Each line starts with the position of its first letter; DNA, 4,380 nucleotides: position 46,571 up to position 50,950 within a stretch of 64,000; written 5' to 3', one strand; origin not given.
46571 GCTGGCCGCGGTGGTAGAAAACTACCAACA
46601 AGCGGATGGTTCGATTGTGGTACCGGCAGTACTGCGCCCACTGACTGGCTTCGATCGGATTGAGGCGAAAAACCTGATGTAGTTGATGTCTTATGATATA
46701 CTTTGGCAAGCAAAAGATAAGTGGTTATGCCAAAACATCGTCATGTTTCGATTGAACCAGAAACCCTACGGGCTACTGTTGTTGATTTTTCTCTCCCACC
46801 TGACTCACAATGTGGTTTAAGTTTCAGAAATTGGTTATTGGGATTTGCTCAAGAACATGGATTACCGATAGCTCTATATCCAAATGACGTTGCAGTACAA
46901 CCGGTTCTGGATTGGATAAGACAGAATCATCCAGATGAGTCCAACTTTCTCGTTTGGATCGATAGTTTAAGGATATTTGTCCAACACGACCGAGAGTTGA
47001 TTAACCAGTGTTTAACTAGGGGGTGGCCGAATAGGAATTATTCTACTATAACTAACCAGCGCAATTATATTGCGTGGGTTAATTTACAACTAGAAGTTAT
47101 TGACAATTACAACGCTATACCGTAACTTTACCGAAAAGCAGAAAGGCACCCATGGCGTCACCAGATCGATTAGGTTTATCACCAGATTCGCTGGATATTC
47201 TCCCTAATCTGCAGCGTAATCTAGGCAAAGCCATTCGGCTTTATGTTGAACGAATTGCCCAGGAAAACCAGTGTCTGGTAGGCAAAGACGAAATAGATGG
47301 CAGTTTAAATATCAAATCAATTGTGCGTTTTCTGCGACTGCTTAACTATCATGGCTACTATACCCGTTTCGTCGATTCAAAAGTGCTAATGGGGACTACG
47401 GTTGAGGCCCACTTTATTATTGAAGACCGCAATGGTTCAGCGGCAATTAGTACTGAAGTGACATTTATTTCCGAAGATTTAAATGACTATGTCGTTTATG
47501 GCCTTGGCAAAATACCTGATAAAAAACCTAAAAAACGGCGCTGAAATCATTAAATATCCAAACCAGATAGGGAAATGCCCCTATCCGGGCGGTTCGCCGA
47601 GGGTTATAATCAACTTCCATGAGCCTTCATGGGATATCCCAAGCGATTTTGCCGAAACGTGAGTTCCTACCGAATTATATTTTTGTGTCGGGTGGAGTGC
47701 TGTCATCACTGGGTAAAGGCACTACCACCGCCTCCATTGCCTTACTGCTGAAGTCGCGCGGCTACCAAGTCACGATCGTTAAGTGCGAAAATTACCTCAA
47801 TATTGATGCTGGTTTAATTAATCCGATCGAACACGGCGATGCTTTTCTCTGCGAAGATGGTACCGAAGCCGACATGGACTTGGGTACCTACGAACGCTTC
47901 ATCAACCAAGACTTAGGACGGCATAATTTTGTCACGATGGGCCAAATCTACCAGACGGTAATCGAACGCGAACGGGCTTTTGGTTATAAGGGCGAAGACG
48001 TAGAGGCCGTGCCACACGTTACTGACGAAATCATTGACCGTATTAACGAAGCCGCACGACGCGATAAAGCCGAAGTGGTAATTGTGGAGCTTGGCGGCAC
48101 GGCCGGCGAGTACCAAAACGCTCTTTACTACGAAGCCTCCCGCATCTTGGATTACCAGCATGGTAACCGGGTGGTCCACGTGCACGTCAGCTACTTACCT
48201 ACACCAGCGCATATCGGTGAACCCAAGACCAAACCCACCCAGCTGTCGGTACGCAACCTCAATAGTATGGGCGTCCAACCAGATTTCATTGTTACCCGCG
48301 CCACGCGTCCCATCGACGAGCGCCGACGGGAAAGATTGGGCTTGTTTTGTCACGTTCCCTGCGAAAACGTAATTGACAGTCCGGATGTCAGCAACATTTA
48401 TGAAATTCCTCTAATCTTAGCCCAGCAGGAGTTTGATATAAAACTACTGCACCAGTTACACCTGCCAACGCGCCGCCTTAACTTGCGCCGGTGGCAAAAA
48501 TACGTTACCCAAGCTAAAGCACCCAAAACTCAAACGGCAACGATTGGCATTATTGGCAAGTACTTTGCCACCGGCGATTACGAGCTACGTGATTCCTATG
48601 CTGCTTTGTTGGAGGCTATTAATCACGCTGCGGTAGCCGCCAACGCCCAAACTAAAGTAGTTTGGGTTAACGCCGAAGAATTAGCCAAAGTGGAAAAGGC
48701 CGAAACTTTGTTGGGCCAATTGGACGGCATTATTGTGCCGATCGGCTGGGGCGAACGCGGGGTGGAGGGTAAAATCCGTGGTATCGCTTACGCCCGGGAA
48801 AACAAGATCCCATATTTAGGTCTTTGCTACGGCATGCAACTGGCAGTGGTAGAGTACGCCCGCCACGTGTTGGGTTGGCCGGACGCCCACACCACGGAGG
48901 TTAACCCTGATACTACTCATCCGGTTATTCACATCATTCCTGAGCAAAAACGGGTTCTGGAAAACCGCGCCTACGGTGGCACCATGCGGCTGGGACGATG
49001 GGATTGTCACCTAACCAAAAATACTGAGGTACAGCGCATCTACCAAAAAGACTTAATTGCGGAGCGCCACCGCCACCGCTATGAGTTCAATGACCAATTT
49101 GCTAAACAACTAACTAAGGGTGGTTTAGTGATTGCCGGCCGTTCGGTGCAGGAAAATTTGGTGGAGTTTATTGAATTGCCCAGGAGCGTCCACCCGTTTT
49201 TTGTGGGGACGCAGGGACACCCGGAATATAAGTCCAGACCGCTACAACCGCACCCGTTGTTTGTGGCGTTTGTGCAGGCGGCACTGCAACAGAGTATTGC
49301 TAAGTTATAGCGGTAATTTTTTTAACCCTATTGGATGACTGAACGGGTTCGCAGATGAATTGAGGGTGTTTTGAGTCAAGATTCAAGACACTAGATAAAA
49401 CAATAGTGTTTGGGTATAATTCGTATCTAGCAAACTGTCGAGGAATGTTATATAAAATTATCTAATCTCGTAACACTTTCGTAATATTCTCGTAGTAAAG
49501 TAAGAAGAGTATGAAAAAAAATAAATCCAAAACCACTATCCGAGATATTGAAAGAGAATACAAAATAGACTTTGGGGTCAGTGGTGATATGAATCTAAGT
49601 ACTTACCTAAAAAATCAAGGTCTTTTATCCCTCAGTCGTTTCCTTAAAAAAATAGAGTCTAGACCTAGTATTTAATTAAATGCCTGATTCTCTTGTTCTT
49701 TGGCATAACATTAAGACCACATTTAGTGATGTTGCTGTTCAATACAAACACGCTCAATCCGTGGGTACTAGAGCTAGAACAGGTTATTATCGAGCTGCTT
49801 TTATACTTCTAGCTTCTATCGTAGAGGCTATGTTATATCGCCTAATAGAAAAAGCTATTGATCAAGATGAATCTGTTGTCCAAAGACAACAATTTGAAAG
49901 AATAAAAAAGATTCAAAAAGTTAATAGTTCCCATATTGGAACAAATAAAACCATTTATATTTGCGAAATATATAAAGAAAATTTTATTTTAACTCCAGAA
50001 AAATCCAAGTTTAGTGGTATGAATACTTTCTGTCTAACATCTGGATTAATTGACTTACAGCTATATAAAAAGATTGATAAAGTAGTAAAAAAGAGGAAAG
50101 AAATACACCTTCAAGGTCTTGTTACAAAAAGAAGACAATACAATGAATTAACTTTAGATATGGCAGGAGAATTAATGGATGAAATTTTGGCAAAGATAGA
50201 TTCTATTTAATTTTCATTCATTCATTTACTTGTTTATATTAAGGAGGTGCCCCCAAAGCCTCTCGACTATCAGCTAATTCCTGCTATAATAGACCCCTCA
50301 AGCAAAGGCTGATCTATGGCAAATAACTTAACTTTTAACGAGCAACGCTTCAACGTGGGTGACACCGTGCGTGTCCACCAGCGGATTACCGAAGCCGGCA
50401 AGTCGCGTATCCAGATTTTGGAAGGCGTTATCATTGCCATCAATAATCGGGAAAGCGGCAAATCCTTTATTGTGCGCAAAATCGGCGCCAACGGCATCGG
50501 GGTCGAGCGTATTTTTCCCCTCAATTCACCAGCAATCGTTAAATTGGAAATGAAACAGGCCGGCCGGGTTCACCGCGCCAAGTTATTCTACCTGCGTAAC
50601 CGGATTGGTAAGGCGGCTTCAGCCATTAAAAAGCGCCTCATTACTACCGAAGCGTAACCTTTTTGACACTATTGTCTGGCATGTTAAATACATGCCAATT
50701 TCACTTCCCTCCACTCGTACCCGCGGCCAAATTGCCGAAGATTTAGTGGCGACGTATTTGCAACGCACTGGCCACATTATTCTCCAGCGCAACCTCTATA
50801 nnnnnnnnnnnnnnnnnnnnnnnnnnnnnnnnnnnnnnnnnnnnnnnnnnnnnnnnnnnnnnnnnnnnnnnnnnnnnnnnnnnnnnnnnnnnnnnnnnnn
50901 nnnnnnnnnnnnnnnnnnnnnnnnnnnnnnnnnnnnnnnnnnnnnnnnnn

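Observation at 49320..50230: Roughly 30% GC two-gene island between pyrG and rplS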

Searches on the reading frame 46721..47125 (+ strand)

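Call 5: search_protein_families(library=pfam, proteins=[window:46721-47125:+], max_evalue=1)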
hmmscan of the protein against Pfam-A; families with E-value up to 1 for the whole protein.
window:46721-47125:+ (134 aa): 1 family
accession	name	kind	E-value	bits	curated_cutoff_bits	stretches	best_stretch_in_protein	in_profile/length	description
PF20604.3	DUF6798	-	0.011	15.9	26.9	1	59-78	3-22/61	Domain of unknown function (DUF6798)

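Call 6: search_protein_families(library=padloc, proteins=[window:46721-47125:+], max_evalue=1)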
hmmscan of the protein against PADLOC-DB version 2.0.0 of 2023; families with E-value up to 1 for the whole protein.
window:46721-47125:+ (134 aa): 0 families

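Call 7: search_protein_families(library=phrogs, proteins=[window:46721-47125:+], max_evalue=1)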
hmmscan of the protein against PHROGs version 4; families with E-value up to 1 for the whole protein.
window:46721-47125:+ (134 aa): 1 family
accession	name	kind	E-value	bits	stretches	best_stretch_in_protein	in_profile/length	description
phrog_18558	-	unknown function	0.45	11.2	1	56-84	18-46/66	-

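Call 8: search_protein_families(library=ncbifam, proteins=[window:46721-47125:+], max_evalue=1)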
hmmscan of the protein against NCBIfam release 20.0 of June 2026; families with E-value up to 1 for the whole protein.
window:46721-47125:+ (134 aa): 1 family
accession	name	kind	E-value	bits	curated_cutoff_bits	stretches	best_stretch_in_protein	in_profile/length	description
NF007043.0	PRK09496.3-6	equivalog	0.21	10.3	384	1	46-70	342-366/445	Trk system potassium transporter TrkA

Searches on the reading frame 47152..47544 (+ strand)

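Call 5: search_protein_families(library=pfam, proteins=[window:47152-47544:+], max_evalue=1)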
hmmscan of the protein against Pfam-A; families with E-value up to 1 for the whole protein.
window:47152-47544:+ (130 aa): 0 families

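Call 6: search_protein_families(library=padloc, proteins=[window:47152-47544:+], max_evalue=1)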
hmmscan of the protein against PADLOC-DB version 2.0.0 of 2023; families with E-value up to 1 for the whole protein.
window:47152-47544:+ (130 aa): 0 families

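Call 7: search_protein_families(library=phrogs, proteins=[window:47152-47544:+], max_evalue=1)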
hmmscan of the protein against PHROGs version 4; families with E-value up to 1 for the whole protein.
window:47152-47544:+ (130 aa): 2 families
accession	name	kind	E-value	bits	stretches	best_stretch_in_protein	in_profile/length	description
phrog_29577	-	unknown function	0.06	14.1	1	45-100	101-153/179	-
phrog_20023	-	unknown function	0.12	13.4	1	65-115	100-150/156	-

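Call 8: search_protein_families(library=ncbifam, proteins=[window:47152-47544:+], max_evalue=1)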
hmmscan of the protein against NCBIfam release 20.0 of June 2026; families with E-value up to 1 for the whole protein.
window:47152-47544:+ (130 aa): 0 families

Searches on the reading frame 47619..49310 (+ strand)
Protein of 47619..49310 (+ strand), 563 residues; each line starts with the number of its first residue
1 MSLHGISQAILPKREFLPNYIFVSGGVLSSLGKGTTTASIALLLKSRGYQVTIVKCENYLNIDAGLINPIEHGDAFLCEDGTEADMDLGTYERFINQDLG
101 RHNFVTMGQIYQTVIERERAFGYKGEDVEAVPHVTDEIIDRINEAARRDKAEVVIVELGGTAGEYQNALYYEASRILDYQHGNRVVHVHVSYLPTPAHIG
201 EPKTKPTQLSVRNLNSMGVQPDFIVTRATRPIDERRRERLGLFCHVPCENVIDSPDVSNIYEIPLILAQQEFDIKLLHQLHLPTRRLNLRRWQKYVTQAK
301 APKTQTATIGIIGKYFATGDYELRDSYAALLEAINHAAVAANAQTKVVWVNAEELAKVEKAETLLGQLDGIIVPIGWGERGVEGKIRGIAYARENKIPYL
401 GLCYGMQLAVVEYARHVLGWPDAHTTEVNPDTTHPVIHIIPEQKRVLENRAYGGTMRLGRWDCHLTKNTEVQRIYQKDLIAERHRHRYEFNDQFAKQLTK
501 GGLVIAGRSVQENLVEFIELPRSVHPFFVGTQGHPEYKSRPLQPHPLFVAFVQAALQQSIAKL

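Call 5: search_protein_families(library=pfam, proteins=[window:47619-49310:+], max_evalue=1)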
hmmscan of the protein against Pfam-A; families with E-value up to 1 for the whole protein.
window:47619-49310:+ (563 aa): 5 families
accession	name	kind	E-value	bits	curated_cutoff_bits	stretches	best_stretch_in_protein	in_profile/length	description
PF06418.20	CTP_synth_N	-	1.3e-95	320.2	26.1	1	20-282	2-265/265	CTP synthase N-terminus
PF00117.34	GATase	-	3.9e-30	105.4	22.8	1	323-553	2-189/190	Glutamine amidotransferase class-I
PF07722.19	Peptidase_C26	-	9.1e-05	22.8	20.5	1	390-536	99-219/219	Peptidase C26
PF01656.29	CbiA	-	0.0012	19.2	25.4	1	30-127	9-54/125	CobQ/CobB/MinD/ParA nucleotide binding domain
PF24968.1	DUF7770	-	0.086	13.3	24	1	448-493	53-96/150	Domain of unknown function (DUF7770)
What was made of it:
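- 47619..49310 (+): pyrG (CTP synthase). Left flank and host gene, not part of the cassette. Pfam CTP_synth_N E=1.3e-95 and GATase (call 5).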

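Call 18: find_related_loci(query=window:47619-49307:+, collection=genome_contigs, flank=6000)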
Query window:47619-49307:+ (563 aa) in genome_contigs; peptide patterns used: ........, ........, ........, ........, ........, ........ (x = any residue, [..] = any of these).
410 stretches matched a pattern; 341 encode a relative of the query (tblastn E <= 1e-3); the best 80 are kept; 80 distinct loci.
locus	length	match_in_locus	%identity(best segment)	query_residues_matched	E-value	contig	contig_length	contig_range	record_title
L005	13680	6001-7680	73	1-556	0e+0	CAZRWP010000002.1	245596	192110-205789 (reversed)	MAG TPA_asm: uncultured Pseudomonadales bacterium isolate SRP144015_co1_84 genome assembly, contig: NODE_21_length_24559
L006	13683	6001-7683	73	1-557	0e+0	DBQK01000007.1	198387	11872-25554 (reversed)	MAG TPA_asm: Patescibacteria group bacterium UBA1396 UBA1396_contig_2274, whole genome shotgun sequence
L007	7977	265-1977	71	1-559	0e+0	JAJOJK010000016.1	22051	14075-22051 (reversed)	MAG: Candidatus Woesebacteria bacterium isolate S5C87 S5CNODE_168_length_22051_cov_5.261084, whole genome shotgun sequen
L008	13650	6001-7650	73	20-559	0e+0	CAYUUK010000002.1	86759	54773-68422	MAG TPA_asm: uncultured Pseudomonadales bacterium isolate SRP141376_co5_90 genome assembly, contig: NODE_518_length_8675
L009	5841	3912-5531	68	20-558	0e+0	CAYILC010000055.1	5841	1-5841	MAG TPA_asm: uncultured Pseudomonadales bacterium isolate ERP119705_co23_558 genome assembly, contig: NODE_15280_length_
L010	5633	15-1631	68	20-557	0e+0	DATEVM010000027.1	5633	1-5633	MAG TPA_asm: Patescibacteria group bacterium isolate SMAG_U8367 k141_2012067, whole genome shotgun sequence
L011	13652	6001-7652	81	18-559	0e+0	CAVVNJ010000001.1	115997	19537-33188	MAG: Candidatus Woesebacteria bacterium isolate MFD05674.bin.2.125 genome assembly, contig: contig_130668, whole genome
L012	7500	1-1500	73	66-556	0e+0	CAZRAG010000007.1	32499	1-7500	MAG TPA_asm: uncultured Pseudomonadales bacterium isolate SRP093185_co1_24 genome assembly, contig: NODE_646_length_3249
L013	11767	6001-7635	68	19-555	0e+0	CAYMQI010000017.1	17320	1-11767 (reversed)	MAG TPA_asm: uncultured Pseudomonadales bacterium isolate SRP050083_co2_357 genome assembly, contig: NODE_2295_length_17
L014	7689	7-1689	64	6-559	0e+0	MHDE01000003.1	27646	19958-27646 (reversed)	MAG: Microgenomates group bacterium RIFCSPHIGHO2_01_FULL_45_11 rifcsphigho2_01_scaffold_11397, whole genome shotgun sequ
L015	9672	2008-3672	64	18-555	0e+0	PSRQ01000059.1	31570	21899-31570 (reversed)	MAG: Candidatus Cerribacteria bacterium 'Amazon FNV 2010 28 9' contig_75_12008924_length_31570_multi_3_in_0_out_1, whole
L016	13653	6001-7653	64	18-562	0e+0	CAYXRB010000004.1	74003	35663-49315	MAG TPA_asm: uncultured Pseudomonadales bacterium isolate SRP239243_co2_211 genome assembly, contig: NODE_387_length_740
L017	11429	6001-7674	63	20-560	0e+0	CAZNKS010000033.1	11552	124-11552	MAG TPA_asm: uncultured Pseudomonadales bacterium isolate SRP170004_co1_558 genome assembly, contig: NODE_9014_length_11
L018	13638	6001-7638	66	20-558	0e+0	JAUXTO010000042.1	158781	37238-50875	MAG: Candidatus Gottesmanbacteria bacterium isolate C13_maxbin.100 C13_k141_347432, whole genome shotgun sequence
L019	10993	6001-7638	66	20-558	0e+0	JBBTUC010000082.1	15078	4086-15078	MAG: Patescibacteria group bacterium isolate H43-bin113_1 H43_bin113_1_000000000082, whole genome shotgun sequence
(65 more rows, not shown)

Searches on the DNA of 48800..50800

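Call 80: search_rna_families(source=window, start=48800, end=50800, threshold=evalue, max_evalue=1)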
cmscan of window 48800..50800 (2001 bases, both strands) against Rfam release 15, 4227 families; matches with E-value up to 1: 0.
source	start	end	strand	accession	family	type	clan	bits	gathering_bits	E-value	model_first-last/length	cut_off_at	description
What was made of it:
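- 49311..49510 (+): Left junction and leader of the cassette. It contains the only promoter-like site upstream of the small ORF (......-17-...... at 49392-49420). No Rfam match (call 80).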
